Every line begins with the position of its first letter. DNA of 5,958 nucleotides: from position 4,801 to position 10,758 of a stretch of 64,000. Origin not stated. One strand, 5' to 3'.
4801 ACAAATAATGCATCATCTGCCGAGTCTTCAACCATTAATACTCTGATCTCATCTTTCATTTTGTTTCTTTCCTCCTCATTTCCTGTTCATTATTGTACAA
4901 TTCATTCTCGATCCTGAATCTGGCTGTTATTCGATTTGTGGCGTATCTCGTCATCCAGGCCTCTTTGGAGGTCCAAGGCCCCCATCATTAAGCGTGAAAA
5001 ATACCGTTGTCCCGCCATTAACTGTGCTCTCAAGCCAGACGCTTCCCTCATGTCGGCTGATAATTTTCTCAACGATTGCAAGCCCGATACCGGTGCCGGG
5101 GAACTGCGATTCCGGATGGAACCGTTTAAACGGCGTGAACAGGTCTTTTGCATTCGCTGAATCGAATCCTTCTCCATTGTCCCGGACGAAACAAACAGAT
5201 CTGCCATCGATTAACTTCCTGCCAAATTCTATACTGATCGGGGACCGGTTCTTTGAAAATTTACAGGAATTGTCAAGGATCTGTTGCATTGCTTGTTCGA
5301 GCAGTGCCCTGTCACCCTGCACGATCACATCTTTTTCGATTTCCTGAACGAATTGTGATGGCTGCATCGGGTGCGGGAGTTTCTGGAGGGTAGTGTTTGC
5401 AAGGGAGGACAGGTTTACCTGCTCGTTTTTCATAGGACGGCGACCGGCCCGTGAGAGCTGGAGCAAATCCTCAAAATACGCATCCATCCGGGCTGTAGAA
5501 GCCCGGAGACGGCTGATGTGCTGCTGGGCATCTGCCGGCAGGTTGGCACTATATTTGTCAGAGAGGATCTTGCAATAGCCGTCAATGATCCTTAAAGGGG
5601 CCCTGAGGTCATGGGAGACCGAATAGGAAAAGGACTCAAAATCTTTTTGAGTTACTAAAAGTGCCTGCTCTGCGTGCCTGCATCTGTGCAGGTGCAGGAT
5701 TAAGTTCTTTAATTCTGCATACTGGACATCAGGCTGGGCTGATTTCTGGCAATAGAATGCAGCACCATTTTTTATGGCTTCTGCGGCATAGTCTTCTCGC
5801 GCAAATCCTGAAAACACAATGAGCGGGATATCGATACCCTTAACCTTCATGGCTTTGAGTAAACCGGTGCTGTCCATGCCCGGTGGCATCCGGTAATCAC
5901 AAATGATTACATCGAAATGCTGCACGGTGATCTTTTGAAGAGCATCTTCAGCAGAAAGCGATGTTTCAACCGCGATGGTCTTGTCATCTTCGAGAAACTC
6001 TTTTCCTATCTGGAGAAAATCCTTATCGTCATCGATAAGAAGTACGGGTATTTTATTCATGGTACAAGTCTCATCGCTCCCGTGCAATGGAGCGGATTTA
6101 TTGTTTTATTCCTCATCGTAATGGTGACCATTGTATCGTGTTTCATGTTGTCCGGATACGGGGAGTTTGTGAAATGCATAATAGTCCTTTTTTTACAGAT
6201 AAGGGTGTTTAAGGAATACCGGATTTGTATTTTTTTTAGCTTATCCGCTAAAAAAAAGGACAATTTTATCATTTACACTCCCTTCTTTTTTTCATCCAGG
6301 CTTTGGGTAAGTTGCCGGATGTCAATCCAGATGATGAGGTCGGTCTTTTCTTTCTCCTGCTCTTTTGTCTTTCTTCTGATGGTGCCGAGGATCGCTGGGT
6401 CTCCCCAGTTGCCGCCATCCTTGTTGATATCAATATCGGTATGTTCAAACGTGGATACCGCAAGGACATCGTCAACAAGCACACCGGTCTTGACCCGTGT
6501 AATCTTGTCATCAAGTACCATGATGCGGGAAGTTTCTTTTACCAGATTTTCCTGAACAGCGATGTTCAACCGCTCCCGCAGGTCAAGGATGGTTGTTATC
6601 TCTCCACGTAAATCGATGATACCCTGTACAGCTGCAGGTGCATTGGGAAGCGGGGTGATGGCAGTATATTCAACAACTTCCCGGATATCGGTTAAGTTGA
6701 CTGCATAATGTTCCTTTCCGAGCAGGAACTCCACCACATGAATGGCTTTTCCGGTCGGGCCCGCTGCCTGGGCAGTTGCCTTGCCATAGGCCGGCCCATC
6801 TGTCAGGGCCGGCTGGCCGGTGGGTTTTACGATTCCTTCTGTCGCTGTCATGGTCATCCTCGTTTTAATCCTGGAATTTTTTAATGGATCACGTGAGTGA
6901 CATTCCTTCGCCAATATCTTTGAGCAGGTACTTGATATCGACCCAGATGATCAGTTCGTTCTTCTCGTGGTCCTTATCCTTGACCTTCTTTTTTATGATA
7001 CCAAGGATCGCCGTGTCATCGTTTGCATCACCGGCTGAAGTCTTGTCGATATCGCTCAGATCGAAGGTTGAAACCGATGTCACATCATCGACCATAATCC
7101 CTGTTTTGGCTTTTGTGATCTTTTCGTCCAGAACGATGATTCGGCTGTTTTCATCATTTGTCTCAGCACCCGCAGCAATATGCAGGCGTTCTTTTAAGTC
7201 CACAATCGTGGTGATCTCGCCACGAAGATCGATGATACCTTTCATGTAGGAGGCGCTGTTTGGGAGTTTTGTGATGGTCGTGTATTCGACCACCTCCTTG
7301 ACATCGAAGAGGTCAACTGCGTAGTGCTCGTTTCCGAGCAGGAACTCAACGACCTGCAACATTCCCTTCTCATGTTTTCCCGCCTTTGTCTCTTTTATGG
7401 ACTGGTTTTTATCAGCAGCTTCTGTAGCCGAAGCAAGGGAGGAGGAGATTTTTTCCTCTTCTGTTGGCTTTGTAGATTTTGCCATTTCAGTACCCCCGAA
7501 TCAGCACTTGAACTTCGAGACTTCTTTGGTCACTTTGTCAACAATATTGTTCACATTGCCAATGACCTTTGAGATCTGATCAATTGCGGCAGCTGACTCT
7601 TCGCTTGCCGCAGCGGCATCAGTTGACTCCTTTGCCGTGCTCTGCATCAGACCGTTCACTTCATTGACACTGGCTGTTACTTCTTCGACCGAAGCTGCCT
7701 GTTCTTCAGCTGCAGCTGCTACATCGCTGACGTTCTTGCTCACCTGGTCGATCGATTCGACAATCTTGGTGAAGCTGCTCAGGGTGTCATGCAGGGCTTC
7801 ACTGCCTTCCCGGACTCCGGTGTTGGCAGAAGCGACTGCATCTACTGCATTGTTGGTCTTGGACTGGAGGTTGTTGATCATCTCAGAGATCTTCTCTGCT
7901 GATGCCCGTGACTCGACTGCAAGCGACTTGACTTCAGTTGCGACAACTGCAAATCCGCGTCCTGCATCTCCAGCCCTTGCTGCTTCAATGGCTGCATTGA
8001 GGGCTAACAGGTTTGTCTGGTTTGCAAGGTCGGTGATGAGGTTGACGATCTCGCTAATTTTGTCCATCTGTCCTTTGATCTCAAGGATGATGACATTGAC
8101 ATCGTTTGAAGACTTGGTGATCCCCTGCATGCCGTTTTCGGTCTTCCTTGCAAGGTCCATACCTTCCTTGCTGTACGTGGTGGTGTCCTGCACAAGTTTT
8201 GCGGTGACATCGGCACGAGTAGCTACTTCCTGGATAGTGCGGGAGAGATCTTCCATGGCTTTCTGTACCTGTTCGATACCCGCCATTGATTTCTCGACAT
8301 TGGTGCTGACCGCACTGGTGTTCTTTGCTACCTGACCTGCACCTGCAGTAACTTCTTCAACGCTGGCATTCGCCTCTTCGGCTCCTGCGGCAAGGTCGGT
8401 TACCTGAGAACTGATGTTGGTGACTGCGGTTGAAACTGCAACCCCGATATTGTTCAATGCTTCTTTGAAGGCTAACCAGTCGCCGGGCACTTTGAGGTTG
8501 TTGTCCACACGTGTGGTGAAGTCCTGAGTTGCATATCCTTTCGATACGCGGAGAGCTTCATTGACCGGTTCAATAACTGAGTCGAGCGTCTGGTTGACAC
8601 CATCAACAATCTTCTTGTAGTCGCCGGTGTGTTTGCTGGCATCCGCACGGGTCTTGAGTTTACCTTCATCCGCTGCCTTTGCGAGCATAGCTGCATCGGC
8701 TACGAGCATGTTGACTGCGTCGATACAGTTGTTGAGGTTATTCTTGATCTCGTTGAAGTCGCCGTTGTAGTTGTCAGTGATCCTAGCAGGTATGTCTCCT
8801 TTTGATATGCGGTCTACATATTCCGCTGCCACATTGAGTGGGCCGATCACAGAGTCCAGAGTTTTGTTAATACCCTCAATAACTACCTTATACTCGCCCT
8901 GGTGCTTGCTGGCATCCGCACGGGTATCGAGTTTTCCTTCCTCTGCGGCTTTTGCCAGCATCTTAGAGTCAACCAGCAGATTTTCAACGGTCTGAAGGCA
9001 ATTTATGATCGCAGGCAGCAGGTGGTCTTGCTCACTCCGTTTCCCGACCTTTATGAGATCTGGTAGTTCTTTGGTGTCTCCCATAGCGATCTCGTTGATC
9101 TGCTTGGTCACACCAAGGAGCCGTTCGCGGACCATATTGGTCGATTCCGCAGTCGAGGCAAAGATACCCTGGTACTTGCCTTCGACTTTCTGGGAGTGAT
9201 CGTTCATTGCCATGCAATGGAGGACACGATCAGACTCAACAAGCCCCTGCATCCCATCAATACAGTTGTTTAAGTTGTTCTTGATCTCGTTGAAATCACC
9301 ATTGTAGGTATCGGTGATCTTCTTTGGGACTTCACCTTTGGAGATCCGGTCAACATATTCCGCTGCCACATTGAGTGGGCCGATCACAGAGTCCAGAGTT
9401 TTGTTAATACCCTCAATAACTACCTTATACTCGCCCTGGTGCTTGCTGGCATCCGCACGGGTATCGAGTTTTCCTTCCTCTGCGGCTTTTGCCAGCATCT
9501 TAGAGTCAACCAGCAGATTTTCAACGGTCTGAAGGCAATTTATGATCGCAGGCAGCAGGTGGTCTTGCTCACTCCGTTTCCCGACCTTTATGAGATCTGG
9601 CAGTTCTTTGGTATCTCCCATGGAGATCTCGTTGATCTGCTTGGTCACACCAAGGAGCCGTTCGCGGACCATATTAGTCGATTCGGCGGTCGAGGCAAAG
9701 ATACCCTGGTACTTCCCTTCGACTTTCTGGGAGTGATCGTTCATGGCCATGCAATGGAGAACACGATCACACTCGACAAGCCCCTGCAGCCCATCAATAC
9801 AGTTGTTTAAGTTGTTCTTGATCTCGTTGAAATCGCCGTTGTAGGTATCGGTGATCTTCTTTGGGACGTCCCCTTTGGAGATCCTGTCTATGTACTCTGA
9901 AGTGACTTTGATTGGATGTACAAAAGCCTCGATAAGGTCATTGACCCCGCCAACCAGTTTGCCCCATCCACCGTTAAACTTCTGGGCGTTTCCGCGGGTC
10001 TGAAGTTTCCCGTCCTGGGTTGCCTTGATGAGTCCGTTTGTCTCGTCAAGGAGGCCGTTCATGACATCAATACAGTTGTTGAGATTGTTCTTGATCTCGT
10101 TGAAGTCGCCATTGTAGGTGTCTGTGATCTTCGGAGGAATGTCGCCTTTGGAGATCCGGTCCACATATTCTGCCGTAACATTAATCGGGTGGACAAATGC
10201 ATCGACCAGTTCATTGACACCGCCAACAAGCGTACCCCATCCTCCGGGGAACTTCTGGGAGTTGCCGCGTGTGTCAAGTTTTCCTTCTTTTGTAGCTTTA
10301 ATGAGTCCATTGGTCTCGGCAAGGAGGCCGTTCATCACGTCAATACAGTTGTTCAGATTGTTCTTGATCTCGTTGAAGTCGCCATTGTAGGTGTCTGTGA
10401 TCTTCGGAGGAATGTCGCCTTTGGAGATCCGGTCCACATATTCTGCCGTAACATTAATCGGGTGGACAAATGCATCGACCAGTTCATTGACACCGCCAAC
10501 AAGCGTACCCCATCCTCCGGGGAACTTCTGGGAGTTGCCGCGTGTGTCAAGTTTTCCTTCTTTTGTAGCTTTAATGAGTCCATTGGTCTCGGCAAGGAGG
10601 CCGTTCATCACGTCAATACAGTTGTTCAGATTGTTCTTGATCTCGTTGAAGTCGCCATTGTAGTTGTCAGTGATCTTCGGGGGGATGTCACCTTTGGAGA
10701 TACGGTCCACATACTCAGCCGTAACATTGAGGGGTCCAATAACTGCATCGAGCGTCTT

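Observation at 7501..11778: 1425-aa chemoreceptor with a repeat stalk of about 800 aa built from about 45-aa HAMP-like half-units, each long unit carrying a conserved Cys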

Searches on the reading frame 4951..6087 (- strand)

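Call 13: search_protein_families(library=pfam, proteins=[window:4951-6087:-], max_evalue=0.001)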
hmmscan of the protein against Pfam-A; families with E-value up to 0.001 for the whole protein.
window:4951-6087:- (378 aa): 3 families
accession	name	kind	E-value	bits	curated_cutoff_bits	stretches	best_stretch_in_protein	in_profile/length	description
PF02518.31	HATPase_c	-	1e-21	77.9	26.4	1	258-367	1-108/111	Histidine kinase-, DNA gyrase B-, and HSP90-like ATPase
PF00072.30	Response_reg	-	1.2e-17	64.5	30.2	1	15-120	1-104/111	Response regulator receiver domain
PF00512.31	HisKA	-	4.3e-12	46.3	26.9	1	153-215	5-64/66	His Kinase A (phospho-acceptor) domain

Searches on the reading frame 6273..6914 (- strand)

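Call 13: search_protein_families(library=pfam, proteins=[window:6273-6914:-], max_evalue=0.001)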
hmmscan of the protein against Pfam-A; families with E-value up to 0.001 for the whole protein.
window:6273-6914:- (213 aa): 1 family
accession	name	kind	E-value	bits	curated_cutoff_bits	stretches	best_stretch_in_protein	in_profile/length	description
PF01584.24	CheW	-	4.5e-26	91.6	23.5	1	60-205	2-136/138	CheW-like domain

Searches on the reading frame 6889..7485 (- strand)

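Call 13: search_protein_families(library=pfam, proteins=[window:6889-7485:-], max_evalue=0.001)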
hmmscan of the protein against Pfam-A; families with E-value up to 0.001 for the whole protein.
window:6889-7485:- (198 aa): 1 family
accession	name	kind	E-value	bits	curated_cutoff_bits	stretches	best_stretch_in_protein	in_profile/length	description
PF01584.24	CheW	-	5.2e-28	97.8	23.5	1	44-190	1-136/138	CheW-like domain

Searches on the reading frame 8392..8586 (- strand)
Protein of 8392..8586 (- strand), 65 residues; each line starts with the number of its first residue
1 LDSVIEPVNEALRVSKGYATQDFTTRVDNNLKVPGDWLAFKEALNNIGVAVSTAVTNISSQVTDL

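Call 22: search_protein_families(library=pfam, proteins=[window:8392-8586:-], max_evalue=10)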
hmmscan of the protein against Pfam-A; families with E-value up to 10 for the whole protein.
seq(65 aa): 1 family
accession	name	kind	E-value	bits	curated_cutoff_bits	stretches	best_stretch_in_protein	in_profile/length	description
PF18947.5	HAMP_2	-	0.00074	19.9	24.3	1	1-50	17-64/67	HAMP domain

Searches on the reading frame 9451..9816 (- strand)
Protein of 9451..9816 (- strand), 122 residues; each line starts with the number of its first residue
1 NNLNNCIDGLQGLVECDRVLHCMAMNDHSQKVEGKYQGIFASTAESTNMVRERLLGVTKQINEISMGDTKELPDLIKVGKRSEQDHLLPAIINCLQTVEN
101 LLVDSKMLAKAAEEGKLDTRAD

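Call 21: search_solved_structures(query=window:9451-9816:-, max_evalue=10, show_alignments=3)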
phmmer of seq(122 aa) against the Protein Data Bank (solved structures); distinct sequences matched with E-value up to 10: 2.
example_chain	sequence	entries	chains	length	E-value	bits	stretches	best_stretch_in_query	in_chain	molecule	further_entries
3vol_A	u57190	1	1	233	0.013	18.9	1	2-50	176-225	Aerotaxis transducer Aer2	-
8bbj_C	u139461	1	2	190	0.81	13.1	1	39-118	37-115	Secretagogin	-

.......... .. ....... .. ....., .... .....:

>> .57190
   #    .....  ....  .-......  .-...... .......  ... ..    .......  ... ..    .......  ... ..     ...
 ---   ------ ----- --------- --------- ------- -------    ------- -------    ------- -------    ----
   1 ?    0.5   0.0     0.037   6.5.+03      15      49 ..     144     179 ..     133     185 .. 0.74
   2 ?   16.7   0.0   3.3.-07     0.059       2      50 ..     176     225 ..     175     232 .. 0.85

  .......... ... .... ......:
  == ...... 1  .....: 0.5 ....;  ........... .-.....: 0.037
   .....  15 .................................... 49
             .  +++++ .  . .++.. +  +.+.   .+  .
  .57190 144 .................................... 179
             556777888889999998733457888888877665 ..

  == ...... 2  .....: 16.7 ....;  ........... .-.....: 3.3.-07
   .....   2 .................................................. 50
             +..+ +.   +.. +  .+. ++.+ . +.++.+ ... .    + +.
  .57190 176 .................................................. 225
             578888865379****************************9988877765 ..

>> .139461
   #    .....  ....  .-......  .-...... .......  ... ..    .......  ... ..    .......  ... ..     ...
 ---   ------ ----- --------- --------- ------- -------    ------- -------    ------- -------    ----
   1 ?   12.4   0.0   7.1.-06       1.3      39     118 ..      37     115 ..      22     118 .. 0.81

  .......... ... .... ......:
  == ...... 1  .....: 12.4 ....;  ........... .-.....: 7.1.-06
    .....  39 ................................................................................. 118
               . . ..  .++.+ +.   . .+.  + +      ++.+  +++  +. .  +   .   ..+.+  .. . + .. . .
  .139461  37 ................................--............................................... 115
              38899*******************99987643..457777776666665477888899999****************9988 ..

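Call 22: search_protein_families(library=pfam, proteins=[window:9481-9792:-], max_evalue=10)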
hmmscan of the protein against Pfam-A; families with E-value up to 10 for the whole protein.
seq(104 aa): 1 family
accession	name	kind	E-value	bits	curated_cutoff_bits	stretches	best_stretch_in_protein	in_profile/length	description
PF13949.11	ALIX_LYPXL_bnd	-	0.027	14.2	30.8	1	26-96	82-148/295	ALIX V-shaped domain binding to HIV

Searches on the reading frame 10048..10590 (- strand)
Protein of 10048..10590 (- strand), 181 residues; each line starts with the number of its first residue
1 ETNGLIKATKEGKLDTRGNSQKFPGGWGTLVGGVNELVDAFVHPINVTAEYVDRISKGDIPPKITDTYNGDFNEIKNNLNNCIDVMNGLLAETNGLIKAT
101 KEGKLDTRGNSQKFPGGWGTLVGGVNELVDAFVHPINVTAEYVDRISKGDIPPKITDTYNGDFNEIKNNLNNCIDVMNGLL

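Call 20: search_solved_structures(query=window:10048-10590:-, max_evalue=1, show_alignments=3)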
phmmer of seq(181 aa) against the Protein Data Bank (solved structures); distinct sequences matched with E-value up to 1: 5.
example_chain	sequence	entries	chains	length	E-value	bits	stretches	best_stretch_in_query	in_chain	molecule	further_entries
9trk_A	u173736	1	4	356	3.1e-18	69.7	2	10-128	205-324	histidine kinase,Gcn4p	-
9trj_A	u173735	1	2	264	6e-12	49.2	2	54-154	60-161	histidine kinase,Gcn4p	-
2qiw_A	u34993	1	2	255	0.2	14.9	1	96-151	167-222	PEP phosphonomutase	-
3vol_A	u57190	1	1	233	0.27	14.5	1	93-173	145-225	Aerotaxis transducer Aer2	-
9v0n_C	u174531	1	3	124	0.42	13.8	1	50-122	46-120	CNR2042 Heavy Chain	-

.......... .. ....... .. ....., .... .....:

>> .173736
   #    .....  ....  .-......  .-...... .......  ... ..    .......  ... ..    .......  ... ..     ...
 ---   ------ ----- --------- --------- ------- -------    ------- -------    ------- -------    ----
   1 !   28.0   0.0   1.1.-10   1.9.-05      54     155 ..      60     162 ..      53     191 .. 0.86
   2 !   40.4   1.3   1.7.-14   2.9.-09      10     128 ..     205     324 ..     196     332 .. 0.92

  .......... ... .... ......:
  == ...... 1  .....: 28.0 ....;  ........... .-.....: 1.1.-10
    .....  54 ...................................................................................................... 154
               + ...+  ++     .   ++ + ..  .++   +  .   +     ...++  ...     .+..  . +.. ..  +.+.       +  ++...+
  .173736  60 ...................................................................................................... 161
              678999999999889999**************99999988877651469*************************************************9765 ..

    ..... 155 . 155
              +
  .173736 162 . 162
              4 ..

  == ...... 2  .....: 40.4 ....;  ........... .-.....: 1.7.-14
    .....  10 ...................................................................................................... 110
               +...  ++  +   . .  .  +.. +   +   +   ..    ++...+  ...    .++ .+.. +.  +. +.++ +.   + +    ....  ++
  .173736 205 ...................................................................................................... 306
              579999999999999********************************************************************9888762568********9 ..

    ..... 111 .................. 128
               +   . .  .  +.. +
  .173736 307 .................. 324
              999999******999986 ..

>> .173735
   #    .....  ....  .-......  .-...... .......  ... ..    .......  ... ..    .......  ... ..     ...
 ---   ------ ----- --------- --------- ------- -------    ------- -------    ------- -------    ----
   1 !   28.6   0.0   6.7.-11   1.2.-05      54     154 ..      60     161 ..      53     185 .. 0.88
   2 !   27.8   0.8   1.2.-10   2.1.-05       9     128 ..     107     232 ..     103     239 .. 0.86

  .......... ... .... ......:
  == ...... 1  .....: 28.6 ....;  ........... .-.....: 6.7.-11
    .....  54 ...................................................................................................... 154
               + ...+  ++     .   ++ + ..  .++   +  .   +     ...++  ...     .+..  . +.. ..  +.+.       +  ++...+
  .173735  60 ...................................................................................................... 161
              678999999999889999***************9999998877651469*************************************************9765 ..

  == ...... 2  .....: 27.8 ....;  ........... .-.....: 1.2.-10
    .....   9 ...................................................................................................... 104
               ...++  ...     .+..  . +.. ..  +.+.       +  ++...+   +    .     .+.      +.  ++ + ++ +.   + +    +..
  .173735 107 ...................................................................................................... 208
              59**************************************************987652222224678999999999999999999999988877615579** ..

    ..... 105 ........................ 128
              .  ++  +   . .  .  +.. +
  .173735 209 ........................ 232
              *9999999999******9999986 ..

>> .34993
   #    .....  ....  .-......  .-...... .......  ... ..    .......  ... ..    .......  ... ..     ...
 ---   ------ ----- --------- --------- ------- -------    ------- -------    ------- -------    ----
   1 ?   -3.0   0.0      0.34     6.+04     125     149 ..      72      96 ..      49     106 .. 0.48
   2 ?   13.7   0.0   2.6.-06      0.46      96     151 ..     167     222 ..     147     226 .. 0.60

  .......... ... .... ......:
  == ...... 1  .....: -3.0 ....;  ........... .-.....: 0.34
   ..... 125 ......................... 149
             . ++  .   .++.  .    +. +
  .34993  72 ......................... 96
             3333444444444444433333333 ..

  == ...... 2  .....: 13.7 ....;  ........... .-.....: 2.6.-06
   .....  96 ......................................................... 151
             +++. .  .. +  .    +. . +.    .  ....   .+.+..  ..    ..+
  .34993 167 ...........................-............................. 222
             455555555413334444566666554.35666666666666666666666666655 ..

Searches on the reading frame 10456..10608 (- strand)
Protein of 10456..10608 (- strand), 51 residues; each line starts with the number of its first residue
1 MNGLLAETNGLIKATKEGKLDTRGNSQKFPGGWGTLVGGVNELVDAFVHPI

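Call 22: search_protein_families(library=pfam, proteins=[window:10456-10608:-], max_evalue=10)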
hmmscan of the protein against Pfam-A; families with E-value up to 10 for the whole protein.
seq(51 aa): 1 family
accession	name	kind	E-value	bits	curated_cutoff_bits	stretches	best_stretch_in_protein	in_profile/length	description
PF18947.5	HAMP_2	-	6e-05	23.4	24.3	1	28-51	1-24/67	HAMP domain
